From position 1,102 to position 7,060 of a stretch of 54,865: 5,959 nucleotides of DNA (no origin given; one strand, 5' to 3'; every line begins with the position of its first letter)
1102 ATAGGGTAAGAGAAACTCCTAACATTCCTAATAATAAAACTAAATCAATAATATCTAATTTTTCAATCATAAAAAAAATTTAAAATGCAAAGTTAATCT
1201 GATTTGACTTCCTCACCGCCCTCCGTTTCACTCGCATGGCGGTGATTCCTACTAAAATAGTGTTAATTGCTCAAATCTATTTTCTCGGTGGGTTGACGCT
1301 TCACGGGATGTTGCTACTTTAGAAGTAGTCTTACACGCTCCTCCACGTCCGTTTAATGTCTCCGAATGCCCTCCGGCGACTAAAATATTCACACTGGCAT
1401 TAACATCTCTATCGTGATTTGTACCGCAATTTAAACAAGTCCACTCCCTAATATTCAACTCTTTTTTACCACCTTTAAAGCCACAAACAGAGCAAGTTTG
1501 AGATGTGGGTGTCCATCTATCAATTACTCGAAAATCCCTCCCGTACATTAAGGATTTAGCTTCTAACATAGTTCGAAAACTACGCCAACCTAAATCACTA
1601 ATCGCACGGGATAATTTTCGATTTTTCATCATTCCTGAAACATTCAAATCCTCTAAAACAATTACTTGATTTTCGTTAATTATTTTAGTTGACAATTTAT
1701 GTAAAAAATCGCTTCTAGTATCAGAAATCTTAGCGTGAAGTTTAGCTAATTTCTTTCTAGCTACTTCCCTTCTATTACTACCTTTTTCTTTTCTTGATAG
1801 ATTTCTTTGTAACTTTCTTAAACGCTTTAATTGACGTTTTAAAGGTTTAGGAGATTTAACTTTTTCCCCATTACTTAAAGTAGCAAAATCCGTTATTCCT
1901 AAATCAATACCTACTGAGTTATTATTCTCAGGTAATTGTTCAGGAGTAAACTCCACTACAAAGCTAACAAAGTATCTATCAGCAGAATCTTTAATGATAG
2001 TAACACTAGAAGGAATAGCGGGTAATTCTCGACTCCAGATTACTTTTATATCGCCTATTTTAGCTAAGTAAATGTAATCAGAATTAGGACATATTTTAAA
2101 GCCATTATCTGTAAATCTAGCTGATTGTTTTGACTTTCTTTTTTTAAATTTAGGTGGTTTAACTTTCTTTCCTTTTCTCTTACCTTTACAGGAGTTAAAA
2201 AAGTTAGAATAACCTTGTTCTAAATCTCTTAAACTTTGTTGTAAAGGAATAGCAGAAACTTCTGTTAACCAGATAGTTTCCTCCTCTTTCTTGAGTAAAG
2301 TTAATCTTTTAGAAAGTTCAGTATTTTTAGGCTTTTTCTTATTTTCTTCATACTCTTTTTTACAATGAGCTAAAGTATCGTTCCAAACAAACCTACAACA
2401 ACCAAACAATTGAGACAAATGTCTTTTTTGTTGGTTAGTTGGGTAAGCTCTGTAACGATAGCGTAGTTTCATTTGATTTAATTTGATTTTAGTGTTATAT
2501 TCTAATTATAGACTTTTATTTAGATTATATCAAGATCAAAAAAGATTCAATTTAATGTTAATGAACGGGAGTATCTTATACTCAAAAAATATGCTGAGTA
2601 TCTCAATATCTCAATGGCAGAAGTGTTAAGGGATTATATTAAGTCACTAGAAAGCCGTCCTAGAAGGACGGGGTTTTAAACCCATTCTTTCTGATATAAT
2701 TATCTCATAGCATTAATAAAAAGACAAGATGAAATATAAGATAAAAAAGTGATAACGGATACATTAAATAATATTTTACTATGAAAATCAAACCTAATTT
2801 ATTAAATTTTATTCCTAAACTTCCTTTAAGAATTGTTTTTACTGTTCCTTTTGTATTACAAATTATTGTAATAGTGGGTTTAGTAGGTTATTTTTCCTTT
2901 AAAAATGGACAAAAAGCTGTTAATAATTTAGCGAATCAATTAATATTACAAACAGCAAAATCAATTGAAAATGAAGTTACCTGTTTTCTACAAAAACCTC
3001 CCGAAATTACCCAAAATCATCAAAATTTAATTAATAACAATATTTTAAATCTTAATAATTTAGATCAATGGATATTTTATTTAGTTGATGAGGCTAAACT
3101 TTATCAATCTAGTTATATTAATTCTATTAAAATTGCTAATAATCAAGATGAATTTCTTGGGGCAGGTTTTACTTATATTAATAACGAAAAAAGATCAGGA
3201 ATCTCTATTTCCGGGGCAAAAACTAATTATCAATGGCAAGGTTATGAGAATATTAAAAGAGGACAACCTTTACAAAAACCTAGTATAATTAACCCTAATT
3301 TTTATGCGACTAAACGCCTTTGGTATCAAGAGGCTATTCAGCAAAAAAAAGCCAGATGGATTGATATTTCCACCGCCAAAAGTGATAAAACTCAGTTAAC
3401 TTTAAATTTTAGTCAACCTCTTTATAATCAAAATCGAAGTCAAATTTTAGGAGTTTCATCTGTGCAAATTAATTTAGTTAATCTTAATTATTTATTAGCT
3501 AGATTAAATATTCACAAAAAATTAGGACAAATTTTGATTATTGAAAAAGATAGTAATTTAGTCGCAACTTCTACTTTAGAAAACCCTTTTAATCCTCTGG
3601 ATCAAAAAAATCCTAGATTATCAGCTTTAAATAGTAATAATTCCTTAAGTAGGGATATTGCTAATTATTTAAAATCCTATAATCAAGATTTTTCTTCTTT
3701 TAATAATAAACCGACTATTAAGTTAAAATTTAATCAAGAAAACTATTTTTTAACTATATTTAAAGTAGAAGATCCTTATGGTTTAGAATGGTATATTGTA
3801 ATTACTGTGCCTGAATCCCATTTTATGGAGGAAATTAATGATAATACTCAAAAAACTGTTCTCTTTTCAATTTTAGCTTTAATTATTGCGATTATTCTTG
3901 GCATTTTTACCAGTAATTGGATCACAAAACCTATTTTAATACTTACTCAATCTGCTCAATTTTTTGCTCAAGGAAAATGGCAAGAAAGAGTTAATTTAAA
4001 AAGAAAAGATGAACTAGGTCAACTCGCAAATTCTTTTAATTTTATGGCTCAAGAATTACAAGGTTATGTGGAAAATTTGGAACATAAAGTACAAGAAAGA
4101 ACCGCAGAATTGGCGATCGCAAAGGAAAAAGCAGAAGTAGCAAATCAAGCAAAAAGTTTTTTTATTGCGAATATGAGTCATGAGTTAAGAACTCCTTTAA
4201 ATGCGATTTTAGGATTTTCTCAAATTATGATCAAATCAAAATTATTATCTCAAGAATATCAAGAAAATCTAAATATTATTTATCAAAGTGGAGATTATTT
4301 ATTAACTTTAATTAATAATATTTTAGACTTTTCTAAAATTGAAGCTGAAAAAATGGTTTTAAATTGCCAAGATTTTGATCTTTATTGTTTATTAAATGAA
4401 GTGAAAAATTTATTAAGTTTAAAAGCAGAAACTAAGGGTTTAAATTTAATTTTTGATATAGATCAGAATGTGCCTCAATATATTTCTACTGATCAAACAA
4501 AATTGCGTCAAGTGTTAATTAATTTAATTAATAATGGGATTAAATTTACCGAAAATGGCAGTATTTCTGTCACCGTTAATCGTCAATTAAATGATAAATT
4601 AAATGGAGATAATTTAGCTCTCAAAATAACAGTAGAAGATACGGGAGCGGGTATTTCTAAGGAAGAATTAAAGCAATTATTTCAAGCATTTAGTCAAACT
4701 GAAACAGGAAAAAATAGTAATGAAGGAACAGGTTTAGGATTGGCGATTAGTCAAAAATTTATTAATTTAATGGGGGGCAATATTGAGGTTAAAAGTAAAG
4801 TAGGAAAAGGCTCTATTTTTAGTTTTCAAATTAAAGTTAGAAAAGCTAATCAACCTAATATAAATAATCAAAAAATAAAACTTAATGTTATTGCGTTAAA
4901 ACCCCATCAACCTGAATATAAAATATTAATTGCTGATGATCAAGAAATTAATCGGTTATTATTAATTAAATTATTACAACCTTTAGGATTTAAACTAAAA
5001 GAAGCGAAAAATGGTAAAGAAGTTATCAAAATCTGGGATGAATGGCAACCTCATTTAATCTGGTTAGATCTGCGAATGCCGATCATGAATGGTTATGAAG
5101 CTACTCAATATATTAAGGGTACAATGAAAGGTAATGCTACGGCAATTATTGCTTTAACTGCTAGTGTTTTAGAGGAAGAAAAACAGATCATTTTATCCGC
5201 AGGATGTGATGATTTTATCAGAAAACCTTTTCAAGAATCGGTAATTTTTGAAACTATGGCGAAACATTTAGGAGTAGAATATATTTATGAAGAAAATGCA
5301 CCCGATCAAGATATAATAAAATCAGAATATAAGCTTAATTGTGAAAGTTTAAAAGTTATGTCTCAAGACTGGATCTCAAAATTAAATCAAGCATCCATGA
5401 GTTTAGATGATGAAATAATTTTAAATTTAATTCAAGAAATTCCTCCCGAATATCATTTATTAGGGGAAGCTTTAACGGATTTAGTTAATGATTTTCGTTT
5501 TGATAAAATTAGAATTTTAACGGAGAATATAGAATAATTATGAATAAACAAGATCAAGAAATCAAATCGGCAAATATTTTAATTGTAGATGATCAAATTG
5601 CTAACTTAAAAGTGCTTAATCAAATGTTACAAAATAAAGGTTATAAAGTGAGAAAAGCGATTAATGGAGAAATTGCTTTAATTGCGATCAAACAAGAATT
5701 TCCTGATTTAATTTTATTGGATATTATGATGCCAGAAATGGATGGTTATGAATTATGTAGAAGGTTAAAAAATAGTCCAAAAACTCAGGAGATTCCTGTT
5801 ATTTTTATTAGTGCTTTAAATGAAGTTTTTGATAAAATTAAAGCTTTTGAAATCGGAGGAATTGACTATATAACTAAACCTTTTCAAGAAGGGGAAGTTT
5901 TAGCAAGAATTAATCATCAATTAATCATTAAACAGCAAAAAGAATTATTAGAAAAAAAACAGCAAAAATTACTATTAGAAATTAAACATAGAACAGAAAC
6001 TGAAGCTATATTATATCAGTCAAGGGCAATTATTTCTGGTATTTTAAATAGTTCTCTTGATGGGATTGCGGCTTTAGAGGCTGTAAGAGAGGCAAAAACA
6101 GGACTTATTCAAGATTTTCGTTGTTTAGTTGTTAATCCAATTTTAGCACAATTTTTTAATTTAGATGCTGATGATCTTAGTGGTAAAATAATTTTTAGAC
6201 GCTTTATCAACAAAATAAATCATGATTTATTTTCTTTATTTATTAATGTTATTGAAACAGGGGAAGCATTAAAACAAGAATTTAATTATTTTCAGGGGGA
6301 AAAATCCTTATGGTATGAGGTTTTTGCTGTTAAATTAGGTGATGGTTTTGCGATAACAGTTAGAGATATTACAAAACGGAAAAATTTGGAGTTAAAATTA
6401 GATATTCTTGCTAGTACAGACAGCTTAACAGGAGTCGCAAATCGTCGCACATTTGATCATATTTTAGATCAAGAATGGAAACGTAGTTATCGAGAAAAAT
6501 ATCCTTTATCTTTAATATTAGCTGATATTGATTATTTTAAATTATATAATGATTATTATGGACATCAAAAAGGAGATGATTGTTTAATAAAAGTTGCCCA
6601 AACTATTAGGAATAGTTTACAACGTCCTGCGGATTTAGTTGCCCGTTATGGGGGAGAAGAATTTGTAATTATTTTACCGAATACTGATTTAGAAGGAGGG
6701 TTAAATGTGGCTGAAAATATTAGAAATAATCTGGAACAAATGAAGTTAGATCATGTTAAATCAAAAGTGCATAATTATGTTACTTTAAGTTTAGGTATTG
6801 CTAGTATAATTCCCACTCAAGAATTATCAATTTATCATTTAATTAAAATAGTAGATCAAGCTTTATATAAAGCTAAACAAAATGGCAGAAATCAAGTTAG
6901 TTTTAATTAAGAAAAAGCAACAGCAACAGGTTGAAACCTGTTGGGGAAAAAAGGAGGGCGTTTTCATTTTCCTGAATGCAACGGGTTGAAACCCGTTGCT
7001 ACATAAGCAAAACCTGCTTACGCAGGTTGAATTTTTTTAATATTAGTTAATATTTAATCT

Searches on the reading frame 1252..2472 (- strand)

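Call 9: search_protein_families(library=pfam, proteins=[window:1252-2472:-], max_evalue=0.001)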
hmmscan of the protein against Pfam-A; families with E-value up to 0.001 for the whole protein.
window:1252-2472:- (406 aa): 5 families
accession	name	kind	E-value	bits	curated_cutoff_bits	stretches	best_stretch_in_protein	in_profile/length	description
PF01385.25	OrfB_IS605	-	1.7e-35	122.3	30.5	1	171-285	2-120/120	Probable transposase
PF07282.18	Cas12f1-like_TNB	-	3.7e-23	81.9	26.3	1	296-363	1-60/60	Cas12f1-like, TNB domain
PF12323.14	HTH_OrfB_IS605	-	4e-20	71.5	21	1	1-46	1-47/47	Helix-turn-helix domain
PF17082.10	Spc29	-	0.00033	21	31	1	31-64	16-49/245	Spindle Pole Component 29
PF05715.19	zf-piccolo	-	0.00037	21.2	30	1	324-351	29-56/60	Piccolo Zn-finger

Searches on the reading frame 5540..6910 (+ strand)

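Call 9: search_protein_families(library=pfam, proteins=[window:5540-6910:+], max_evalue=0.001)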
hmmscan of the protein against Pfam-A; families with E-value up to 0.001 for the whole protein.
window:5540-6910:+ (456 aa): 3 families
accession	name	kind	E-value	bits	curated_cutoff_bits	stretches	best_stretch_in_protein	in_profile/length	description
PF00990.26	GGDEF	-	2e-53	180.9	23.8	1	291-452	1-161/161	Diguanylate cyclase, GGDEF domain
PF00072.30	Response_reg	-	6.3e-31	107.3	30.2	1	13-124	1-110/111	Response regulator receiver domain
PF24898.2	GGDEF_GdpP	-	0.00039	21.1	30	0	329-454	2-117/126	Cyclic-di-AMP phosphodiesterase GdpP-like, GGDEF domain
